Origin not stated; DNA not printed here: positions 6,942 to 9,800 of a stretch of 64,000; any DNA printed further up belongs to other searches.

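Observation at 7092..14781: ATPase-centred membrane gene cluster: T4CP-like (VirD4/TraG) ATPase with 400-aa novel N-region plus three uncharacterised membrane proteins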

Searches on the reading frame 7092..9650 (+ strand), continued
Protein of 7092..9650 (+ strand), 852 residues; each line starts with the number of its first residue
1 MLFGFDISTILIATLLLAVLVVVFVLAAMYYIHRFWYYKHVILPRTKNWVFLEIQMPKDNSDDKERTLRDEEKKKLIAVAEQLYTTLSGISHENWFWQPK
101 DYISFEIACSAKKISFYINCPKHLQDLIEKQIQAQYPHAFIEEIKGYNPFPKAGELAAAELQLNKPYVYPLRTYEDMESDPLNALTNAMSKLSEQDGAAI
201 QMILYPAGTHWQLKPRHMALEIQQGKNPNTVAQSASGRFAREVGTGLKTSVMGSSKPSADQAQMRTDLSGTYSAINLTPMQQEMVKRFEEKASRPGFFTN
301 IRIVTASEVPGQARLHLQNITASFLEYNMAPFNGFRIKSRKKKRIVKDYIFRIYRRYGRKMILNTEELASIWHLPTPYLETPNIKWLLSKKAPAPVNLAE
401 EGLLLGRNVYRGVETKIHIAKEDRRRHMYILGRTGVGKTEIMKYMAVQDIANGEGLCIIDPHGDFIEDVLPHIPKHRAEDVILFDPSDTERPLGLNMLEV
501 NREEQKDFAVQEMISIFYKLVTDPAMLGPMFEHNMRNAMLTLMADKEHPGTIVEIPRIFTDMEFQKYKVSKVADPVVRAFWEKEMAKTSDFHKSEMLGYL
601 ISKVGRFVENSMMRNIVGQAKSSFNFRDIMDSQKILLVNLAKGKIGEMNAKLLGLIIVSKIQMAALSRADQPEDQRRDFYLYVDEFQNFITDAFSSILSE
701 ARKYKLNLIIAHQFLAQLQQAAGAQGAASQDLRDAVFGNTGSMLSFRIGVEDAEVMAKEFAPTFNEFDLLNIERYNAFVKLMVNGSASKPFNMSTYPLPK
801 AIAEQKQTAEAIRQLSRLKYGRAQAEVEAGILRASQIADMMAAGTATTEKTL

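Call 36: find_homologous_proteins(query=A2, max_evalue=1e-10)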
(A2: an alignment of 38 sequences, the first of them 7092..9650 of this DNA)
Query A2 (38 sequences) (852 aa, profile of the alignment): 1527 proteins with E <= 1e-10 among 8000 candidates; the best 120 are listed.
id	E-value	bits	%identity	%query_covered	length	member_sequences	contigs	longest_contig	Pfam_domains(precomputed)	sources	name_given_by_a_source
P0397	0.0e+0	1172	52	98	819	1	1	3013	PF26449.1,PF10412.16,PF01935.24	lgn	-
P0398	0.0e+0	1169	52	97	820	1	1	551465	PF26449.1,PF10412.16,PF01935.24,PF02534.21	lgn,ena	-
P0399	0.0e+0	1169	59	99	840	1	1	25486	PF26449.1,PF10412.16,PF01935.24,PF02534.21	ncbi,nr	ncbi:MAG: type IV secretion system DNA-binding domain-containing protein [Candidatus Doudnabacteria 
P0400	0.0e+0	1169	59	98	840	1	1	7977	PF26449.1,PF10412.16,PF01935.24,PF02534.21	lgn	-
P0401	0.0e+0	1169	58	99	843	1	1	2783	PF26449.1,PF10412.16,PF01935.24,PF02534.21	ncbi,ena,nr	ncbi:MAG TPA: type IV secretion system DNA-binding domain-containing protein [Candidatus Binatia bac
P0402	0.0e+0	1168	61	100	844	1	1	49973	PF26449.1,PF10412.16,PF01935.24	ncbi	-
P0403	0.0e+0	1167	51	97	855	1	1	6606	PF26449.1,PF10412.16,PF01935.24,PF13401.13,PF02534.21,PF12696.14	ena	-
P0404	0.0e+0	1167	60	99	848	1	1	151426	PF26449.1,PF10412.16,PF01935.24,PF02534.21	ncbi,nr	ncbi:MAG: type IV secretion system DNA-binding domain-containing protein [Candidatus Doudnabacteria 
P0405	0.0e+0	1167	58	98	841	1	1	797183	PF26449.1,PF10412.16,PF01935.24,PF02534.21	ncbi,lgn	-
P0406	0.0e+0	1166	51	98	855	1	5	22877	PF26449.1,PF10412.16,PF01935.24,PF13401.13,PF02534.21,PF12696.14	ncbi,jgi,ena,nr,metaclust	ncbi:MAG: hypothetical protein COX43_03520 [Parcubacteria group bacterium CG23_combo_of_CG06-09_8_20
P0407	0.0e+0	1166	53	97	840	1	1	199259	PF26449.1,PF10412.16,PF01935.24,PF02534.21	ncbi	-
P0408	0.0e+0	1165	61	99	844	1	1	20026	PF26449.1,PF10412.16,PF01935.24,PF02534.21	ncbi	-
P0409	0.0e+0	1165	51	98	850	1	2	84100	PF26449.1,PF10412.16,PF01935.24,PF02534.21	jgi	-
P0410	0.0e+0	1165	59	99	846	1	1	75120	PF26449.1,PF10412.16,PF01935.24,PF02534.21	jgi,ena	jgi:hypothetical protein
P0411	0.0e+0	1164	59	99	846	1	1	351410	PF26449.1,PF10412.16,PF01935.24,PF02534.21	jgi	jgi:hypothetical protein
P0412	0.0e+0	1164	59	99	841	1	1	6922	PF26449.1,PF10412.16,PF01935.24,PF02534.21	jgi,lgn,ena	-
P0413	0.0e+0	1164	51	97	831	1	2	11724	PF26449.1,PF10412.16,PF01935.24,PF02534.21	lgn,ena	-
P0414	0.0e+0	1164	51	89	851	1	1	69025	PF26449.1,PF10412.16,PF01935.24,PF02534.21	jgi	-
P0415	0.0e+0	1164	59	99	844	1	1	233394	PF26449.1,PF10412.16,PF01935.24,PF02534.21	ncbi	-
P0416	0.0e+0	1163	51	97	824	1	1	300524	PF26449.1,PF10412.16,PF01935.24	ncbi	-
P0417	0.0e+0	1163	61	99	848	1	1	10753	PF26449.1,PF10412.16,PF01935.24,PF02534.21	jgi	jgi:hypothetical protein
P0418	0.0e+0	1163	60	99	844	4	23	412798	PF26449.1,PF10412.16,PF01935.24,PF02534.21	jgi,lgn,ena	-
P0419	0.0e+0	1162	60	99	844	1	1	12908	PF26449.1,PF10412.16,PF01935.24,PF02534.21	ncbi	-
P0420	0.0e+0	1162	60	97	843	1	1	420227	PF26449.1,PF10412.16,PF01935.24,PF02534.21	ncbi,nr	ncbi:MAG: type IV secretion system DNA-binding domain-containing protein [Candidatus Doudnabacteria 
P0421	0.0e+0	1162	59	99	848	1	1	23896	PF26449.1,PF10412.16,PF01935.24,PF02534.21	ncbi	-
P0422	0.0e+0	1161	51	97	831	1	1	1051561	PF26449.1,PF10412.16,PF01935.24,PF02534.21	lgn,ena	-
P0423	0.0e+0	1161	49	100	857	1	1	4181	PF26449.1,PF10412.16,PF01935.24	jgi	jgi:hypothetical protein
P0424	0.0e+0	1159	59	99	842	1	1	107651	PF26449.1,PF10412.16,PF01935.24,PF02534.21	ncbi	-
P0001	0.0e+0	1159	100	100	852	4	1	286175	PF26449.1,PF10412.16,PF01935.24,PF02534.21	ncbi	-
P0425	0.0e+0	1159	60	95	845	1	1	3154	PF26449.1,PF10412.16,PF01935.24,PF02534.21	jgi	-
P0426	0.0e+0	1159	61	97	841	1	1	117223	PF26449.1,PF10412.16,PF01935.24,PF02534.21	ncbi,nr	ncbi:MAG: type IV secretion system DNA-binding domain-containing protein [Candidatus Doudnabacteria 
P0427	0.0e+0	1159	62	97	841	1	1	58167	PF26449.1,PF10412.16,PF01935.24,PF02534.21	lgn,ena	-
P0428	0.0e+0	1159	59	99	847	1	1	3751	PF26449.1,PF10412.16,PF01935.24,PF02534.21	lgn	-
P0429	0.0e+0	1158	52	97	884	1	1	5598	PF26449.1,PF10412.16,PF01935.24,PF02534.21,PF12696.14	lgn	-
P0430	0.0e+0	1158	60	97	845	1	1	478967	PF26449.1,PF10412.16,PF01935.24,PF02534.21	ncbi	-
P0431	0.0e+0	1158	61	97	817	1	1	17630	PF26449.1,PF10412.16,PF01935.24,PF02534.21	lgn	-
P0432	0.0e+0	1157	58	98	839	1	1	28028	PF26449.1,PF10412.16,PF01935.24,PF02534.21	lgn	-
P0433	0.0e+0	1157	58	99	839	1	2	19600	PF26449.1,PF10412.16,PF01935.24,PF02534.21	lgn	-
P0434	0.0e+0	1157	50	100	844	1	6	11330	PF26449.1,PF10412.16,PF01935.24,PF02534.21,PF12696.14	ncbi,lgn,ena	ncbi:MAG: type IV secretion system DNA-binding domain-containing protein [Patescibacteria group bact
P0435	0.0e+0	1157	57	99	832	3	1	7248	PF26449.1,PF10412.16,PF01935.24,PF02534.21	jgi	jgi:hypothetical protein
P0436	0.0e+0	1156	59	99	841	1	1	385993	PF26449.1,PF10412.16,PF01935.24,PF02534.21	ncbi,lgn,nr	ncbi:MAG TPA: type IV secretion system DNA-binding domain-containing protein [Patescibacteria group 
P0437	0.0e+0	1156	61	95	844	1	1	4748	PF26449.1,PF10412.16,PF01935.24,PF02534.21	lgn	-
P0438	0.0e+0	1156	60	99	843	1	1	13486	PF26449.1,PF10412.16,PF01935.24,PF02534.21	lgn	-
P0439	0.0e+0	1156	58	96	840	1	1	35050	PF26449.1,PF10412.16,PF01935.24,PF02534.21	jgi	jgi:hypothetical protein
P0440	0.0e+0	1156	53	97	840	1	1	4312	PF26449.1,PF10412.16,PF01935.24,PF02534.21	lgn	-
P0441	0.0e+0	1155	60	98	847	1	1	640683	PF26449.1,PF10412.16,PF01935.24,PF02534.21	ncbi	-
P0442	0.0e+0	1155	58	100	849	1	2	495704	PF26449.1,PF10412.16,PF01935.24,PF02534.21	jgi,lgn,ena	jgi:hypothetical protein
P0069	0.0e+0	1155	74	97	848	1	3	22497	PF26449.1,PF10412.16,PF01935.24,PF02534.21,PF12696.14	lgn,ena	-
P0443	0.0e+0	1155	61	97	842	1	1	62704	PF26449.1,PF10412.16,PF01935.24,PF02534.21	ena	-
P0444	0.0e+0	1155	59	99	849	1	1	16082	PF26449.1,PF10412.16,PF02534.21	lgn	-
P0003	0.0e+0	1155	88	100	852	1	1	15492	PF26449.1,PF10412.16,PF01935.24,PF02534.21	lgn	-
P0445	0.0e+0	1155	50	99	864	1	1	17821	PF26449.1,PF10412.16,PF01935.24,PF02534.21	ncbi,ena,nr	ncbi:type IV secretion system DNA-binding domain-containing protein [Patescibacteria group bacterium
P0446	0.0e+0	1155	51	94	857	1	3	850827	PF26449.1,PF10412.16,PF01935.24,PF02534.21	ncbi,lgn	-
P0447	0.0e+0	1155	57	98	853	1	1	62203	PF26449.1,PF10412.16,PF01935.24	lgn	-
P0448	0.0e+0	1154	57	99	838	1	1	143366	PF26449.1,PF10412.16,PF01935.24,PF02534.21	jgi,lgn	-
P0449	0.0e+0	1154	60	99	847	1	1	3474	PF26449.1,PF10412.16,PF01935.24,PF02534.21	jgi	jgi:hypothetical protein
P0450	0.0e+0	1154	60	95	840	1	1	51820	PF26449.1,PF10412.16,PF01935.24,PF02534.21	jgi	jgi:hypothetical protein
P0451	0.0e+0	1154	61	99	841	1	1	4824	PF26449.1,PF10412.16,PF01935.24,PF02534.21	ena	-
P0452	0.0e+0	1154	60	99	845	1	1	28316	PF26449.1,PF10412.16,PF01935.24,PF02534.21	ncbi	-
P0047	0.0e+0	1154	76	100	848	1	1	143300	PF26449.1,PF10412.16,PF01935.24,PF02534.21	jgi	jgi:hypothetical protein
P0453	0.0e+0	1154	57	99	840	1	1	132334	PF26449.1,PF10412.16,PF01935.24,PF02534.21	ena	-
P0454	0.0e+0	1154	58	97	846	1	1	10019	PF26449.1,PF10412.16,PF01935.24,PF02534.21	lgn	-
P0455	0.0e+0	1154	59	99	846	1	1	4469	PF26449.1,PF10412.16,PF01935.24,PF02534.21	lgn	-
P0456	0.0e+0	1154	58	98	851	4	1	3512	PF26449.1,PF10412.16,PF01935.24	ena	-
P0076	0.0e+0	1153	71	100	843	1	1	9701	PF26449.1,PF10412.16,PF01935.24,PF02534.21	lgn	-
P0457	0.0e+0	1153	50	98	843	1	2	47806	PF26449.1,PF10412.16,PF01935.24,PF02534.21,PF12696.14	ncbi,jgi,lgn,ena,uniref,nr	ncbi:hypothetical protein CVV26_01320 [Candidatus Kuenenbacteria bacterium HGW-Kuenenbacteria-1]|uni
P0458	0.0e+0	1153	58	97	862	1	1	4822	PF26449.1,PF10412.16,PF01935.24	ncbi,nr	ncbi:MAG: ATP-binding protein [Candidatus Doudnabacteria bacterium]|nr:ATP-binding protein [Candidat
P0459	0.0e+0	1153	48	93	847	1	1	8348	PF26449.1,PF10412.16,PF01935.24,PF02534.21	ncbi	-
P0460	0.0e+0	1153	60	98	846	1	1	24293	PF26449.1,PF10412.16,PF01935.24,PF02534.21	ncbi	-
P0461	0.0e+0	1153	59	99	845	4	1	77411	PF26449.1,PF10412.16,PF01935.24,PF02534.21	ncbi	-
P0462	0.0e+0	1152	59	99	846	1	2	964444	PF26449.1,PF10412.16,PF02534.21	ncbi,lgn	ncbi:MAG: type IV secretion system DNA-binding domain-containing protein [Candidatus Doudnabacteria 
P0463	0.0e+0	1152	58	98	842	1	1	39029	PF26449.1,PF10412.16,PF01935.24,PF02534.21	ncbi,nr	ncbi:MAG: type IV secretion system DNA-binding domain-containing protein [Candidatus Doudnabacteria 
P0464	0.0e+0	1152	60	99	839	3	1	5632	PF26449.1,PF10412.16,PF01935.24,PF02534.21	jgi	jgi:DNA helicase HerA-like ATPase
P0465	0.0e+0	1152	58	97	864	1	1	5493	PF26449.1,PF10412.16,PF01935.24,PF02534.21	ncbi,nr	ncbi:MAG: type IV secretion system DNA-binding domain-containing protein [bacterium]|nr:type IV secr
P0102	0.0e+0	1152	70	100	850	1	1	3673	PF26449.1,PF10412.16,PF01935.24,PF02534.21,PF12696.14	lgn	-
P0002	0.0e+0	1152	90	100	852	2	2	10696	PF26449.1,PF10412.16,PF01935.24,PF02534.21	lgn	-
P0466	0.0e+0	1151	52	92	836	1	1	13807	PF26449.1,PF10412.16,PF01935.24,PF02534.21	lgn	-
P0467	0.0e+0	1151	60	99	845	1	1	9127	PF26449.1,PF10412.16,PF01935.24,PF02534.21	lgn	-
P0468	0.0e+0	1151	61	98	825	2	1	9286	PF26449.1,PF10412.16,PF01935.24,PF02534.21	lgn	-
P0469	0.0e+0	1151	48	98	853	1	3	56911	PF26449.1,PF10412.16,PF01935.24,PF02534.21,PF12696.14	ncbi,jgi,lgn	-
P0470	0.0e+0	1151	58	95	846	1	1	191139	PF26449.1,PF10412.16,PF01935.24,PF02534.21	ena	-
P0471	0.0e+0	1151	67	97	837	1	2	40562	PF26449.1,PF10412.16,PF01935.24,PF02534.21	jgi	jgi:hypothetical protein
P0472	0.0e+0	1151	60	97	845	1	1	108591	PF26449.1,PF10412.16,PF02534.21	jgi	jgi:hypothetical protein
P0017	0.0e+0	1151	81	100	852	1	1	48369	PF26449.1,PF10412.16,PF01935.24,PF02534.21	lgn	-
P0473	0.0e+0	1150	52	97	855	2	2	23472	PF26449.1,PF10412.16,PF01935.24,PF02534.21,PF12696.14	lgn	-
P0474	0.0e+0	1150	60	95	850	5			PF26449.1,PF10412.16,PF01935.24,PF02534.21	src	-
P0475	0.0e+0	1150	59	99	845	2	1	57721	PF26449.1,PF10412.16,PF01935.24,PF02534.21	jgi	-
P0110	0.0e+0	1149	70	100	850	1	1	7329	PF26449.1,PF10412.16,PF01935.24,PF02534.21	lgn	-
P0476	0.0e+0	1149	59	98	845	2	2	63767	PF26449.1,PF10412.16,PF01935.24,PF02534.21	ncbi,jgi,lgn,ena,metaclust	ncbi:MAG TPA: type IV secretion system DNA-binding domain-containing protein [Patescibacteria group 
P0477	0.0e+0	1149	70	99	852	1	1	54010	PF26449.1,PF10412.16,PF01935.24,PF02534.21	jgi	jgi:hypothetical protein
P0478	0.0e+0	1149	59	94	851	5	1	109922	PF26449.1,PF10412.16,PF01935.24,PF02534.21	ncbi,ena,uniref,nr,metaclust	ncbi:MAG: hypothetical protein A2722_01335 [Candidatus Doudnabacteria bacterium RIFCSPHIGHO2_01_FULL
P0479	0.0e+0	1149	61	95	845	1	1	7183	PF26449.1,PF10412.16,PF02534.21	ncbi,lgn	ncbi:MAG: type IV secretory system conjugative DNA transfer family protein [Candidatus Saccharibacte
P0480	0.0e+0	1149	60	99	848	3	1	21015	PF26449.1,PF10412.16,PF02534.21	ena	-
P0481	0.0e+0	1149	69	100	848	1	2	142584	PF26449.1,PF10412.16,PF01935.24,PF02534.21,PF12696.14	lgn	-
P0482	0.0e+0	1149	52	98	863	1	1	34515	PF26449.1,PF10412.16,PF01935.24,PF02534.21,PF12696.14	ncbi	ncbi:MAG: type IV secretion system DNA-binding domain-containing protein [bacterium]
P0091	0.0e+0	1148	71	99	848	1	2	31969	PF26449.1,PF10412.16,PF01935.24,PF02534.21,PF12696.14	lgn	-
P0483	0.0e+0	1148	65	99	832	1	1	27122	PF26449.1,PF10412.16,PF01935.24,PF02534.21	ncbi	-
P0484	0.0e+0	1148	53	93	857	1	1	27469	PF26449.1,PF10412.16,PF01935.24,PF02534.21,PF12696.14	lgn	-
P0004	0.0e+0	1148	86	100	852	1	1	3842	PF26449.1,PF10412.16,PF01935.24,PF02534.21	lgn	-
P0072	0.0e+0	1148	72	100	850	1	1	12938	PF26449.1,PF10412.16,PF01935.24,PF02534.21,PF12696.14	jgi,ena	-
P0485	0.0e+0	1148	69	98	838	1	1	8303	PF26449.1,PF10412.16,PF01935.24,PF02534.21,PF12696.14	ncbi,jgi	-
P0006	0.0e+0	1148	85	100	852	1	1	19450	PF26449.1,PF10412.16,PF01935.24,PF02534.21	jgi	jgi:hypothetical protein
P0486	0.0e+0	1148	52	94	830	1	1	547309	PF26449.1,PF10412.16,PF01935.24,PF02534.21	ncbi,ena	-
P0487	0.0e+0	1148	68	100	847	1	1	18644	PF26449.1,PF10412.16,PF01935.24,PF02534.21,PF12696.14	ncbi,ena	-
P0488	0.0e+0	1148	56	97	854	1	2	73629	PF26449.1,PF10412.16,PF01935.24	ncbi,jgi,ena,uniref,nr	ncbi:MAG: hypothetical protein COT91_00330 [Candidatus Doudnabacteria bacterium CG10_big_fil_rev_8_2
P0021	0.0e+0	1148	80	100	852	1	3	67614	PF26449.1,PF10412.16,PF01935.24,PF02534.21,PF12696.14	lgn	-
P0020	0.0e+0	1148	80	100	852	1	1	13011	PF26449.1,PF10412.16,PF01935.24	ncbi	-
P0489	0.0e+0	1148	58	99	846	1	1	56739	PF26449.1,PF10412.16,PF01935.24,PF02534.21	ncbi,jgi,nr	ncbi:MAG TPA: type IV secretion system DNA-binding domain-containing protein [Patescibacteria group 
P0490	0.0e+0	1148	59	99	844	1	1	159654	PF26449.1,PF10412.16,PF02534.21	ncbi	ncbi:MAG: type IV secretion system DNA-binding domain-containing protein [Candidatus Doudnabacteria 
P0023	0.0e+0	1147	79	100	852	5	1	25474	PF26449.1,PF10412.16,PF01935.24,PF02534.21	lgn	-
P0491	0.0e+0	1147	47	96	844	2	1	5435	PF26449.1,PF10412.16,PF02534.21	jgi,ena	-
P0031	0.0e+0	1147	76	100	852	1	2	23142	PF26449.1,PF10412.16,PF01935.24,PF02534.21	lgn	-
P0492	0.0e+0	1146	59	98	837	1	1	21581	PF26449.1,PF10412.16,PF01935.24,PF02534.21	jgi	jgi:hypothetical protein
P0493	0.0e+0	1146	53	93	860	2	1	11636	PF26449.1,PF10412.16,PF01935.24,PF02534.21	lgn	-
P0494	0.0e+0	1146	58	99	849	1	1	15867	PF26449.1,PF10412.16,PF01935.24,PF02534.21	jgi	-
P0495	0.0e+0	1146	60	100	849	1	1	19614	PF26449.1,PF10412.16,PF01935.24,PF02534.21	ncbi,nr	ncbi:MAG: type IV secretion system DNA-binding domain-containing protein [Candidatus Doudnabacteria 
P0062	0.0e+0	1146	73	100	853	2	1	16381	PF26449.1,PF10412.16,PF01935.24,PF02534.21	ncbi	-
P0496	0.0e+0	1146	67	98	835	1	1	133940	PF26449.1,PF10412.16,PF01935.24,PF02534.21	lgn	-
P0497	0.0e+0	1146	64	99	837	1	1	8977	PF26449.1,PF10412.16,PF02534.21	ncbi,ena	-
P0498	0.0e+0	1146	47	97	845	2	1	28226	PF26449.1,PF10412.16,PF01935.24,PF02534.21,PF12696.14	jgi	jgi:type IV secretory pathway TraG/TraD family ATPase VirD4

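Call 37: find_encoding_contigs(protein=P0457, flank=8000, max_places=1)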
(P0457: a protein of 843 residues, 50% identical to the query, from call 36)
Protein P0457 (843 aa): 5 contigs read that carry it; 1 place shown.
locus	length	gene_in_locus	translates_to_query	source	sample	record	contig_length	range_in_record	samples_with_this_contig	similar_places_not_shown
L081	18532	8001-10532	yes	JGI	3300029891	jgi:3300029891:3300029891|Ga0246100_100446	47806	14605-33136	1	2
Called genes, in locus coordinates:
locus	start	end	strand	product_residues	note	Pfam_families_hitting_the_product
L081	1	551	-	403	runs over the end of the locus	PF28597:T2SSF_N (weak), PF00482:T2SSF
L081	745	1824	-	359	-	PF00437:T2SSE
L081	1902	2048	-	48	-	-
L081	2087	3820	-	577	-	PF05157:MshEN (weak), PF00437:T2SSE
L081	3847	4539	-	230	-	PF01712:dNK, PF02223:Thymidylate_kin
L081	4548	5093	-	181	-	PF00625:Guanylate_kin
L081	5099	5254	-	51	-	PF00471:Ribosomal_L33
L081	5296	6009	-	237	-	PF02511:Thy1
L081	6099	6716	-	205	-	PF22769:DCD, PF00692:dUTPase (weak)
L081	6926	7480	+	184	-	-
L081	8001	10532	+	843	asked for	PF26449:DUF8128, PF02534:T4SS-DNA_transf (faint), PF01935:DUF87 (weak), PF10412:TrwB_AAD_bind, PF12696:TraG-D_C (weak)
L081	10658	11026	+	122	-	-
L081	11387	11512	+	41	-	-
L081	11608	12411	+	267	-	PF00149:Metallophos, PF13277:YmdB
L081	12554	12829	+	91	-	PF00216:Bac_DNA_binding, PF18291:HU-HIG (weak), PF18175:HU-CCDC81_bac_2 (weak)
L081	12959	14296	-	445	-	PF22053:DUF6938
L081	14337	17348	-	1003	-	PF28492:Beta_helix_4 (weak), PF13229:Beta_helix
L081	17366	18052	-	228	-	-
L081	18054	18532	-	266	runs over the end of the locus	PF04085:MreC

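Call 38: find_encoding_contigs(protein=P0406, flank=8000, max_places=1)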
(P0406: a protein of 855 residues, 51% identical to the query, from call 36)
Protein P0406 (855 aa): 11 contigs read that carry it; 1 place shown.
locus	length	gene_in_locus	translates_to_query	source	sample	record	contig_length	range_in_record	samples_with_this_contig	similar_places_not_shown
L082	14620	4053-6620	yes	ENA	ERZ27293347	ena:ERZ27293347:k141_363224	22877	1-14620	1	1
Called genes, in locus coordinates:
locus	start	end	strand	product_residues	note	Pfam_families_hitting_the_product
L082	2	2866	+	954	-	?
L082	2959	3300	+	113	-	-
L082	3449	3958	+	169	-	-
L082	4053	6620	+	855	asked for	PF26449:DUF8128, PF02534:T4SS-DNA_transf, PF01935:DUF87, PF10412:TrwB_AAD_bind, PF13401:AAA_22 (faint), PF12696:TraG-D_C (weak)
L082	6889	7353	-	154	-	-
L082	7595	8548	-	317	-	-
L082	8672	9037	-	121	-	PF01797:Y1_Tnp (weak)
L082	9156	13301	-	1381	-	PF00580:UvrD-helicase, PF13245:AAA_19, PF13604:AAA_30 (faint), PF01079:Hint, PF14890:Intein_splicing, PF13361:UvrD_C, PF13538:UvrD_C_2 (faint), PF12705:PDDEXK_1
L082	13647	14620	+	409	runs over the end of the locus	PF01595:CNNM, PF00571:CBS (weak), PF03471:CorC_HlyC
